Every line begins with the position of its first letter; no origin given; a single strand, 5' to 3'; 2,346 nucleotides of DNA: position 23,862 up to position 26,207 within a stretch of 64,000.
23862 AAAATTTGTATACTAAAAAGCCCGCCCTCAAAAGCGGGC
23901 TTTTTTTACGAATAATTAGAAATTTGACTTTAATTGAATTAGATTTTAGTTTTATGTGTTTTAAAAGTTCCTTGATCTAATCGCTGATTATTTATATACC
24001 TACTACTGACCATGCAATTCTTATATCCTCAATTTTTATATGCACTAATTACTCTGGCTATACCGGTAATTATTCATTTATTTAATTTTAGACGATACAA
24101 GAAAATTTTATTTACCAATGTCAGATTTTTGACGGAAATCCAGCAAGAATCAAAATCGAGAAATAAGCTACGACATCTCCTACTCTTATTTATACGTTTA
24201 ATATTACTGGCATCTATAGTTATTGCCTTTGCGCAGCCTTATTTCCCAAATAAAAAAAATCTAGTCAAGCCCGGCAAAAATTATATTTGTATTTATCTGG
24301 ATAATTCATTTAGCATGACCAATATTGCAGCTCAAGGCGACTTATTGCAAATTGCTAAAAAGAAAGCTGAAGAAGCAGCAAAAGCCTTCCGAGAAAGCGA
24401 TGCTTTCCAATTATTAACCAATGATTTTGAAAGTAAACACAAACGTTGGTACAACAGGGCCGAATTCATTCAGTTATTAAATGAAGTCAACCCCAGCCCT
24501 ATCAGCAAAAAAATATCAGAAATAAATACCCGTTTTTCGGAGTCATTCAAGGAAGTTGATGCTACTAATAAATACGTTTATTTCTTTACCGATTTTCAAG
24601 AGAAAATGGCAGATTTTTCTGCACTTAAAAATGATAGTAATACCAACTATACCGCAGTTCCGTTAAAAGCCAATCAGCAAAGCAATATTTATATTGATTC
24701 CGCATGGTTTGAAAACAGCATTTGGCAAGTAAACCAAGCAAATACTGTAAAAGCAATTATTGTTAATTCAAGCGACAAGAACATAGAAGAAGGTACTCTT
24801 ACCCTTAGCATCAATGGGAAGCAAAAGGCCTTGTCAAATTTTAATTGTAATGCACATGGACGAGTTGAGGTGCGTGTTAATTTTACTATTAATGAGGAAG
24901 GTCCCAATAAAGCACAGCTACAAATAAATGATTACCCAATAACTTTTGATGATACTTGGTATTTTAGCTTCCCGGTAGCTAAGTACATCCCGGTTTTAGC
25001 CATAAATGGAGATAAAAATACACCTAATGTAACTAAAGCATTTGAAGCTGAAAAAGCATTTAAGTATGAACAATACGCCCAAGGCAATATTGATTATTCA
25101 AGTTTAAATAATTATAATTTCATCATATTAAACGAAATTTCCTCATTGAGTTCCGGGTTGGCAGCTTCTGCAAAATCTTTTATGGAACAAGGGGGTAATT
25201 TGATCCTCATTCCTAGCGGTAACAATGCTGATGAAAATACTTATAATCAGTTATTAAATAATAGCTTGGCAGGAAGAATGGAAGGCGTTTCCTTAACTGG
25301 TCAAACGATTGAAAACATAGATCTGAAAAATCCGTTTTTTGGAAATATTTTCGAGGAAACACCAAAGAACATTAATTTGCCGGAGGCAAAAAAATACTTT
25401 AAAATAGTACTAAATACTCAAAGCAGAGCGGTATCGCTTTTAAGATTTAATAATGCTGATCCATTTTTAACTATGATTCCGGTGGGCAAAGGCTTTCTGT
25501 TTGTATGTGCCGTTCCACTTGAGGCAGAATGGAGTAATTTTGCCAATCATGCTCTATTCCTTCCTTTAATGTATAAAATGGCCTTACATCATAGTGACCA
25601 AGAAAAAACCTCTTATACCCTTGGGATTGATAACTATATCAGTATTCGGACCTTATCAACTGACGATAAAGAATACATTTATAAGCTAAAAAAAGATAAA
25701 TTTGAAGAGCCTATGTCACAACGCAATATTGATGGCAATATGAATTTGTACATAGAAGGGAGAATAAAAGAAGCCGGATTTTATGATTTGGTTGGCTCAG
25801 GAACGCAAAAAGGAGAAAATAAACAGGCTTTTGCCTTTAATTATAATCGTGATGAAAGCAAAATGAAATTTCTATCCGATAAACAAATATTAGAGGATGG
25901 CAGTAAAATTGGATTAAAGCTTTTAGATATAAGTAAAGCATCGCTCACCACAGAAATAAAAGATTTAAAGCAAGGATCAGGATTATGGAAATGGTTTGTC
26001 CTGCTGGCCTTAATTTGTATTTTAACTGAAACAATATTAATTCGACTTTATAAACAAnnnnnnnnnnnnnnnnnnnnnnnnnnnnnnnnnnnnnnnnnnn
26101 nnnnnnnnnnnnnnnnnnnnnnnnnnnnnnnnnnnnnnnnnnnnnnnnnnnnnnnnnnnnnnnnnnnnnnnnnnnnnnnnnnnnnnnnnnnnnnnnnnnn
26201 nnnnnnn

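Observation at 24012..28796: Tightly overlapped four-gene operon: BatA_N membrane protein, HxH-less dihydroorotase-like protein, DUF4199 membrane protein and a GT2 polyprenyl-phosphate glycosyltransferase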

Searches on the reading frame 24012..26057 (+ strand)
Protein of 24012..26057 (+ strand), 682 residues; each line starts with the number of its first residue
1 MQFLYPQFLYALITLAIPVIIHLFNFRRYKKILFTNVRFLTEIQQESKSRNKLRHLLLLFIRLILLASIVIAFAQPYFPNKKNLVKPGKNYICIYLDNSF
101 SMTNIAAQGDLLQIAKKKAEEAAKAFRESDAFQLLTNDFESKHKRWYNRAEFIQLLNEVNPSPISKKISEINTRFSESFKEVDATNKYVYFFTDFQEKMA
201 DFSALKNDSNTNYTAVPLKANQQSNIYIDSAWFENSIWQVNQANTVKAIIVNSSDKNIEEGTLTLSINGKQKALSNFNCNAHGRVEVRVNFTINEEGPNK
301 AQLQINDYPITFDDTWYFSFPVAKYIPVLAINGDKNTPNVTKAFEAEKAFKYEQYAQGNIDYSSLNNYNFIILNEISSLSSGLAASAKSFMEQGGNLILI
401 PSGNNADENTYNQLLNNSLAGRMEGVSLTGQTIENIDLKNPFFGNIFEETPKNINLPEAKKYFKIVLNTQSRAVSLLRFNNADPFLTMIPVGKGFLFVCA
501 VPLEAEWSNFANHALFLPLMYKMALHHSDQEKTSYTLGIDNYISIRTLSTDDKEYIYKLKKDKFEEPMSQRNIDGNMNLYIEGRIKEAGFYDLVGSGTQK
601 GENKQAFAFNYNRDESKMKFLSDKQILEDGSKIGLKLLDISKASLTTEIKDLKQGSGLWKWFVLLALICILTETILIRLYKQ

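Call 3: search_protein_families(library=pfam, proteins=[window:24012-26057:+], max_evalue=0.01)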
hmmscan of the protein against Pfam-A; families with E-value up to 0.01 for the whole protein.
window:24012-26057:+ (682 aa): 1 family
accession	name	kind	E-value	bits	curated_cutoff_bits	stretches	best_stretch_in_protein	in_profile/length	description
PF07584.16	BatA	-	1.2e-19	70.9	25.9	1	1-76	1-77/77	Aerotolerance regulator N-terminal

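Call 4: search_protein_families(library=ncbifam, proteins=[window:24012-26057:+], max_evalue=0.01)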
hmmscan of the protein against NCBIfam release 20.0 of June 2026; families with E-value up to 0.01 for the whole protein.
window:24012-26057:+ (682 aa): 2 families
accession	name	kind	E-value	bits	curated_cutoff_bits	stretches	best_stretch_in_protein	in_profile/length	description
TIGR02226.1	two_anch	domain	2.5e-18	66.1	23.05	1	1-80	1-80/82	N-terminal double-transmembrane domain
NF010238.0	PRK13685.1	subfamily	0.00091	18.4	432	1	8-124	20-131/335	hypothetical protein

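Call 37: search_solved_structures(query=window:24012-26057:+, max_evalue=1)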
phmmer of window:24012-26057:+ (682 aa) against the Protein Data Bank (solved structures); distinct sequences matched with E-value up to 1: 1.
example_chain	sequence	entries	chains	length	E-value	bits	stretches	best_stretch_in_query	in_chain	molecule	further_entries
11mn_A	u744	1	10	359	0.73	11.3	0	364-457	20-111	66 kDa protein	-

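Call 39: find_homologous_proteins(query=window:24012-26057:+, max_evalue=1e-10)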
Query window:24012-26057:+ (682 aa): 3341 proteins with E <= 1e-10 among 8000 candidates; the best 120 are listed.
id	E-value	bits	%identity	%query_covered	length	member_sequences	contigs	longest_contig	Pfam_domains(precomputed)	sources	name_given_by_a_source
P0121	0.0e+0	1162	74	100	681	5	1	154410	PF07584.17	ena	-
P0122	0.0e+0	1111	72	100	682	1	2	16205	PF07584.17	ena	-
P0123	1.4e-290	983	63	100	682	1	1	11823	PF07584.17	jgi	jgi:hypothetical protein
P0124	5.3e-249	846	55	100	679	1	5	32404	PF07584.17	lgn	-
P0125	5.4e-230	783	52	99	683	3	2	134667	PF07584.17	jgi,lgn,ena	-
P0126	3.9e-224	764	51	99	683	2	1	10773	PF07584.17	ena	-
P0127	2.6e-213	728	47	97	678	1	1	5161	PF07584.17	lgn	-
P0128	2.6e-213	728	49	100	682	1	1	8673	PF07584.17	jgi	jgi:hypothetical protein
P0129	6.0e-210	717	47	100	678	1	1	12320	PF07584.17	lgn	-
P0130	6.0e-207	707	47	100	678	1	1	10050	PF07584.17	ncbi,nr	ncbi:MAG: hypothetical protein EOP53_00635 [Sphingobacteriales bacterium]|nr:MAG: hypothetical prote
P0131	2.5e-205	702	46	100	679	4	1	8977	PF07584.17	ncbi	ncbi:MAG: BatA domain-containing protein [Bacteroidia bacterium]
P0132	3.4e-205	701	47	100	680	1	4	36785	PF07584.17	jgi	jgi:hypothetical protein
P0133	6.7e-205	700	47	100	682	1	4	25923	PF07584.17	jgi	jgi:hypothetical protein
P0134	3.4e-204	698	45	100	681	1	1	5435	PF07584.17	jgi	jgi:hypothetical protein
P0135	6.3e-204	697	47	100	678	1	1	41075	PF07584.17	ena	-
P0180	3.3e-148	513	38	100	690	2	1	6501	PF07584.17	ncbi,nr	ncbi:MAG: BatA domain-containing protein [Bacteroidales bacterium]|nr:BatA domain-containing protein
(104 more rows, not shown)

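Call 40: find_encoding_contigs(protein=P0180, flank=6000, max_places=2)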
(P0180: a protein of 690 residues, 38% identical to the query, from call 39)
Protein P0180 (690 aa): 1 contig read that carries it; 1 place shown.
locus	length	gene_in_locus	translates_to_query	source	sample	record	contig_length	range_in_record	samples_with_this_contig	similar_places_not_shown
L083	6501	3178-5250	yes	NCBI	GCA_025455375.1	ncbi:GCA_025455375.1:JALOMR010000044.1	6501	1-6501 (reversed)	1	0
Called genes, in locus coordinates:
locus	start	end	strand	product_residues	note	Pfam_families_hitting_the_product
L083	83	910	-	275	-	-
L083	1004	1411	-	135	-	PF01741:MscL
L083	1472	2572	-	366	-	PF01544:CorA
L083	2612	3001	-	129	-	-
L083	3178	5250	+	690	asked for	PF07584:BatA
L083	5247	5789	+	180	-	PF00857:Isochorismatase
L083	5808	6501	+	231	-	PF00521:DNA_topoisoIV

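Call 55: predict_structure(alignment_id=A2)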
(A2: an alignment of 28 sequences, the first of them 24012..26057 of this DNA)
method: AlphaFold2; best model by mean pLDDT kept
length: 682 residues; sequences in the alignment: 28
mean_pLDDT: 80.9   pTM: 0.65
mean pLDDT of the five models: 80.9, 80.6, 80.3, 79.9, 78.1
residues with pLDDT >= 90: 159; 70-90: 408; 50-70: 87; < 50: 28
segments of 3 or more residues with pLDDT < 50: 28-40, 42-47, 84-86
pLDDT, mean of each block of 10 residues (from residue 1): 67 68 52 44 49 70 80 70 58 90 79 90 86 87 83 90 83 88 82 88 83 88 83 81 89 87 92 92 92 87 83 84 87 85 82 83 85 91 88 90 89 89 90 85 70 79 88 88 92 90 91 87 75 81 69 72 84 76 83 72 75 81 87 83 68 67 84 79 56
secondary structure, 60 per line:
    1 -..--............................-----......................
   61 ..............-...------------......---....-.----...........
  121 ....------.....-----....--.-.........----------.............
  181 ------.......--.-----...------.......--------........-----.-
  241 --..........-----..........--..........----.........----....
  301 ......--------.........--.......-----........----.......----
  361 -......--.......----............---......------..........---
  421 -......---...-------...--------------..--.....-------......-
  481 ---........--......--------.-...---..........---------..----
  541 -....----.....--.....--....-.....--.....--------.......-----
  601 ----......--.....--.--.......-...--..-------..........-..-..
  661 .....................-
elements in order (helices of 4 or more, strands of 3 or more residues): H6-33 H39-74 E76-78 E91-96 H100-103 H111-124 E131-135 H141-144 H149-157 H168-180 E187-193 E211-217 E226-233 E243-252 E258-267 E270-279 E284-292 E297-306 E315-323 E326-332 H338-345 E350-356 H362-367 E370-376 H381-392 E396-401 H408-417 E422-427 E431-433 E462-466 E474-479 E484-491 E494-499 H516-525 E542-545 H550-554 E557-561 E564-567 E569-573 E576-580 E589-595 E605-610 H613-617 H623-629 H645-654 H659-681

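Call 57: fold_search(model_id=the predicted structure, library=pdb)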
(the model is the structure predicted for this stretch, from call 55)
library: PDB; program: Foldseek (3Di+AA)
matches with E <= 10: 1909; with E <= 0.001: 338
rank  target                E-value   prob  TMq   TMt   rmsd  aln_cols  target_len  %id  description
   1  5axh_A                1.9e-07  1.00  0.14  0.16  11.5       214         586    8  Crystal structure of thermophilic dextranase from Thermoanaerobacter pseudethanolicus, D312G mutant in complex with is (released 2015-11-11)
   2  5axg_A                4.9e-07  1.00  0.14  0.16  11.4       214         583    9  Crystal structure of thermophilic dextranase from Thermoanaerobacter pseudethanolicus (released 2015-11-11)
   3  5axh_B                5.2e-07  1.00  0.14  0.16  11.4       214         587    9  Crystal structure of thermophilic dextranase from Thermoanaerobacter pseudethanolicus, D312G mutant in complex with is (released 2015-11-11)
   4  5axg_B                1.1e-06  1.00  0.14  0.16  11.5       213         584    9  Crystal structure of thermophilic dextranase from Thermoanaerobacter pseudethanolicus (released 2015-11-11)
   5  7vky_A                1.2e-06  1.00  0.17  0.17  12.1       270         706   14  The complex structure of beta-1,2-glucosyltransferase from Ignavibacterium album with sophorose (released 2022-03-09)
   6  7vl3_A                1.4e-06  1.00  0.19  0.18  13.4       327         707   11  The complex structure of beta-1,2-glucosyltransferase from Ignavibacterium album with phenyl alpha-D-glucoside (released 2022-03-09)
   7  8ibt_B                1.6e-06  1.00  0.20  0.20  12.8       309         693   11  Crystal structure of GH42 beta-galactosidase BiBga42A from Bifidobacterium longum subspecies infantis E318S mutant in  (released 2023-06-07)
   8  8ibr                  1.7e-06  1.00  0.20  0.20  12.8       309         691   10  Crystal structure of GH42 beta-galactosidase BiBga42A from Bifidobacterium longum subspecies infantis in complex with gl (released 2023-06-07)
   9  5x7g                  1.8e-06  1.00  0.14  0.14  15.6       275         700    8  Crystal Structure of Paenibacillus sp. 598K cycloisomaltooligosaccharide glucanotransferase (released 2017-04-26)
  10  7vkw_A                1.9e-06  1.00  0.18  0.17  12.5       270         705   12  The apo structure of beta-1,2-glucosyltransferase from Ignavibacterium album (released 2022-03-09)
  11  7vkz_A                1.9e-06  1.00  0.18  0.17  12.8       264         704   14  The complex structure of beta-1,2-glucosyltransferase from Ignavibacterium album with 1-Deoxynojirimycin (released 2022-03-09)
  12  7x87_A                1.9e-06  1.00  0.20  0.19  12.9       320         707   12  The complex structure of beta-1,2-glucosyltransferase from Ignavibacterium album with sophotetraose observed as sophor (released 2022-04-20)
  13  4ucf_B                2.1e-06  1.00  0.20  0.20  13.6       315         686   13  Crystal structure of Bifidobacterium bifidum beta-galactosidase in complex with alpha-galactose (released 2016-01-20)
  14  3idu_A                2.6e-06  1.00  0.14  0.71   8.4       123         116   12  Crystal Structure of the CARDB domain of the PF1109 protein in complex with di-metal ions from Pyrococcus furiosus, No (released 2009-08-04)
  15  8ibt_A                2.6e-06  1.00  0.21  0.20  14.1       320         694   10  Crystal structure of GH42 beta-galactosidase BiBga42A from Bifidobacterium longum subspecies infantis E318S mutant in  (released 2023-06-07)
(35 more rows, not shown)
